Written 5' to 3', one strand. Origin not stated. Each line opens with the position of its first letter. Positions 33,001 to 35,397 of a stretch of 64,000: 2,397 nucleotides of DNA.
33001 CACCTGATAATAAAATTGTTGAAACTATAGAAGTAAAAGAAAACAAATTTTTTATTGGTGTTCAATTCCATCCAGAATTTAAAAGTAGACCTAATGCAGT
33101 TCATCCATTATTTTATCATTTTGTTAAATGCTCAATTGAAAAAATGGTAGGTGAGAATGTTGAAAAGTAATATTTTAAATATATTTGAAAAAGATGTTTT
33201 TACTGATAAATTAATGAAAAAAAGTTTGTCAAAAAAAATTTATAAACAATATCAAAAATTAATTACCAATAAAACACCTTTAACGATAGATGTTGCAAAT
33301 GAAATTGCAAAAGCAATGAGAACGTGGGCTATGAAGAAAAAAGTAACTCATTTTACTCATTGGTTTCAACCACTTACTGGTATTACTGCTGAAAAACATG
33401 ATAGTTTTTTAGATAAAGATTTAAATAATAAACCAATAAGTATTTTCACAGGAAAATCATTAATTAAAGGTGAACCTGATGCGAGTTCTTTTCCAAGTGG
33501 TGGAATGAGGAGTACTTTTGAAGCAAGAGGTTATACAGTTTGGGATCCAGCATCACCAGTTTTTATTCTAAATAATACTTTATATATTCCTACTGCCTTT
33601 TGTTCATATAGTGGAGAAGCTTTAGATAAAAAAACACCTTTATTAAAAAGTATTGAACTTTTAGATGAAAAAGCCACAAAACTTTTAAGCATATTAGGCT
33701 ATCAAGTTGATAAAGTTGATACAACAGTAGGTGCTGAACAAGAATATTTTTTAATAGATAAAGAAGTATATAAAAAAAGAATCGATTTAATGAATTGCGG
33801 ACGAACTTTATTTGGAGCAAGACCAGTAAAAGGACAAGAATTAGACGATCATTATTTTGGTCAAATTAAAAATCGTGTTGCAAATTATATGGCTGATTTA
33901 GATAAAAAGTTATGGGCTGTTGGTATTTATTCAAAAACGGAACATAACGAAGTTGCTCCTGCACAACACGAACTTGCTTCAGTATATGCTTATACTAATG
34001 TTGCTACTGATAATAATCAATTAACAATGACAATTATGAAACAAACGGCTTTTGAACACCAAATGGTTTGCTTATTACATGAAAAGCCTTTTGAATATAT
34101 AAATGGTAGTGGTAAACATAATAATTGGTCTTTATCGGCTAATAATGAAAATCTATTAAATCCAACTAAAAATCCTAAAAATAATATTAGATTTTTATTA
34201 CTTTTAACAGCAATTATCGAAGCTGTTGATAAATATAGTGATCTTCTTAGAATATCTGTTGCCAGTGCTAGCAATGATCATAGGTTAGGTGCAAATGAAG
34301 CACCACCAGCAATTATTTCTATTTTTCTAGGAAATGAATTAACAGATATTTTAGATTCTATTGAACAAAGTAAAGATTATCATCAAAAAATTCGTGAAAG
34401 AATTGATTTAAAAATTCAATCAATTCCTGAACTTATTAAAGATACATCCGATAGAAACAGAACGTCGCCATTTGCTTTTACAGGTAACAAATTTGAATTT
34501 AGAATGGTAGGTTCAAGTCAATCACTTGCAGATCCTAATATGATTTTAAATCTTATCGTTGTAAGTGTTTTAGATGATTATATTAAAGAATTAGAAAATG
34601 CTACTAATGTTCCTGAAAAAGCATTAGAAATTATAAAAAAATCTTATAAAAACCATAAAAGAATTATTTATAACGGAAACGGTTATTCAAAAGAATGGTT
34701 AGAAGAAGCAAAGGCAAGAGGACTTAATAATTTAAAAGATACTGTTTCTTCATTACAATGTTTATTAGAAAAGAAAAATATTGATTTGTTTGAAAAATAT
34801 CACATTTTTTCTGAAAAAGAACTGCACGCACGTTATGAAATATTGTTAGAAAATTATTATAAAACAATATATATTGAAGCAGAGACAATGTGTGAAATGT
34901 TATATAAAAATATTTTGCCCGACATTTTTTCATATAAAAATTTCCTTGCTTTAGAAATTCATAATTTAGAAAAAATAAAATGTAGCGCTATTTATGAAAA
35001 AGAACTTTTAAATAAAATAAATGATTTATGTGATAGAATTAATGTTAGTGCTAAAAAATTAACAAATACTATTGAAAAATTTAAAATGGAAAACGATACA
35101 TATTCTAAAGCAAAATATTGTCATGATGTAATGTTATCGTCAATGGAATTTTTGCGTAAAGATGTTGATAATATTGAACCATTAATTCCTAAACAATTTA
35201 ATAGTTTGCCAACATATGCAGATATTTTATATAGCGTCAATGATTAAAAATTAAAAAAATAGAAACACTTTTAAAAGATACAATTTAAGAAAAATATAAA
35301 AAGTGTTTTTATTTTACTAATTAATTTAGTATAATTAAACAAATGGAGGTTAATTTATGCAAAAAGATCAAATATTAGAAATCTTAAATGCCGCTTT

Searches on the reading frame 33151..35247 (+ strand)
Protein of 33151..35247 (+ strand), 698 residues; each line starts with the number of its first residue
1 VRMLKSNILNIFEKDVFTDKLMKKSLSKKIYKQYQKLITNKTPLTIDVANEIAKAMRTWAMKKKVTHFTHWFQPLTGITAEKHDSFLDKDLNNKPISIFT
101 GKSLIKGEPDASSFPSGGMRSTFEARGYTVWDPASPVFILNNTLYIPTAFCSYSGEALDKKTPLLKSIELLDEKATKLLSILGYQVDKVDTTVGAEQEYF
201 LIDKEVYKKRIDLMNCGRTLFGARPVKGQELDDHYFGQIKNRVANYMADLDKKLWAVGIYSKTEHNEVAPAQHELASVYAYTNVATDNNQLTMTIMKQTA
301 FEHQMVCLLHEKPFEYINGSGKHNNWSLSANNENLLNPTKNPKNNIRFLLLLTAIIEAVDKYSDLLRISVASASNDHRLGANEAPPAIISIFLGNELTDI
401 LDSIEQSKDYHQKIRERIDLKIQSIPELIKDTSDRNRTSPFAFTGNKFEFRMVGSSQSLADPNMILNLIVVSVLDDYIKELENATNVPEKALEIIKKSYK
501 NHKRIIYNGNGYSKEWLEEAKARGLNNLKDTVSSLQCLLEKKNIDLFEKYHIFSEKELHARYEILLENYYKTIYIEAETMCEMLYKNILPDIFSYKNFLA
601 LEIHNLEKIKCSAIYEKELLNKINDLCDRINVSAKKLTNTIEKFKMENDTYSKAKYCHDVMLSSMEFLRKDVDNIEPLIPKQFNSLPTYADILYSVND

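Call 66: search_protein_families(library=pfam, proteins=[window:33151-35247:+], max_evalue=0.00001)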
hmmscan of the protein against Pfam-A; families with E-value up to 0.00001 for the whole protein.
window:33151-35247:+ (698 aa): 3 families
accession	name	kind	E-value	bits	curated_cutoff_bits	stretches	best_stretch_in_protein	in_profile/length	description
PF12437.13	GSIII_N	-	2.6e-74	248.6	25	1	10-167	3-160/160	Glutamine synthetase type III N terminal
PF18318.6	Gln-synt_C-ter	-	6.6e-41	139.2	22.7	1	492-605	3-116/118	Glutamine synthetase C-terminal domain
PF00120.29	Gln-synt_C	-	9.6e-19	68.1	24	1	189-342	20-170/344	Glutamine synthetase, catalytic domain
